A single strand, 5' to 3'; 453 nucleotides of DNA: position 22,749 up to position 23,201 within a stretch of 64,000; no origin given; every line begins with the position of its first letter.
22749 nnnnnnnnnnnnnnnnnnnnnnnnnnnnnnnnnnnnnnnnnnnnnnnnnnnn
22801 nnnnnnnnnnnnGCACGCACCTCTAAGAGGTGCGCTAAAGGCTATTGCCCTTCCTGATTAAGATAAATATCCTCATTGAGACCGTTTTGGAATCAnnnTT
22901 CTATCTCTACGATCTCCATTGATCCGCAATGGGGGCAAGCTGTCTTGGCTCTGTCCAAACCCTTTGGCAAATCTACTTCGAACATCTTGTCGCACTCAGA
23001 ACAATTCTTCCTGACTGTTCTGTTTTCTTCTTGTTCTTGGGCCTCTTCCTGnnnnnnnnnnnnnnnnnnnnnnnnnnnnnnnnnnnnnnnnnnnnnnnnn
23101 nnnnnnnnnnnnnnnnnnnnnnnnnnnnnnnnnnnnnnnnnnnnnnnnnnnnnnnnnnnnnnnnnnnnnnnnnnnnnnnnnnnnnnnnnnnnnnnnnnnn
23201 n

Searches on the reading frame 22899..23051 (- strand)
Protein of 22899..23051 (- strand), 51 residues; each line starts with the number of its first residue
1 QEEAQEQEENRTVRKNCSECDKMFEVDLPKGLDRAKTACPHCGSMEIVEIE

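Call 7: search_protein_families(library=pfam, proteins=[window:22899-23051:-], max_evalue=1)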
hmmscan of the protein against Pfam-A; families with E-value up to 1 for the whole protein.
seq(51 aa): 31 families (the best 25 are shown)
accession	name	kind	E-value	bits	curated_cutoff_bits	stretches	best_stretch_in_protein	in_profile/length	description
PF09723.15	Zn_ribbon_8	-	1.2e-06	28.9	34.4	1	17-45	8-35/41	Zinc ribbon domain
PF13248.11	Zn_ribbon_3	-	0.00064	19.5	27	1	36-44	2-10/26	zinc-ribbon domain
PF23451.1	Zn_ribbon_PaaD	-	0.002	18.2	27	1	33-48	11-26/53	PaaD zinc beta ribbon domain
PF01155.25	HypA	-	0.0029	18.1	28.9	1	7-47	63-97/112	Hydrogenase/urease nickel incorporation, metallochaperone, hypA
PF12760.12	Zn_ribbon_IS1595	-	0.0038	17.6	25.4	1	37-50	19-32/46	Transposase zinc-ribbon domain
PF25206.1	DUF7836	-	0.0044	17.3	26.7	1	12-44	5-38/59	Domain of unknown function (DUF7836)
PF14369.11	Zn_ribbon_19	-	0.0054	17.3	30.8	1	17-49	5-33/35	zinc-ribbon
PF14803.11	Zn_ribbon_Nudix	-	0.0077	16.6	25.6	1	17-44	3-30/34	Nudix N-terminal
PF12773.13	DZR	-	0.014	15.9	27.3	1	7-45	5-33/45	Double zinc ribbon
PF24460.1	DUF7575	-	0.015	15.1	28.5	1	36-43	3-10/28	Domain of unknown function (DUF7575)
PF23499.1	YnfU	-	0.017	15.4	27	1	7-44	9-46/49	YnfU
PF23454.1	Zn_ribbon_Brz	-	0.023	15.7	27.9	0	16-31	7-22/58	Transcriptional regulator Brz zinc beta ribbon domain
PF09788.14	Tmemb_55A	-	0.025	14.2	30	1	4-43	140-176/248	Transmembrane protein 55A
PF01599.25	Ribosomal_S27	-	0.027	14.8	22.3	1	22-44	3-25/44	Ribosomal protein S27a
PF13719.11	Zn_ribbon_5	-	0.029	14.6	29.3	1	16-44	4-33/37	zinc-ribbon domain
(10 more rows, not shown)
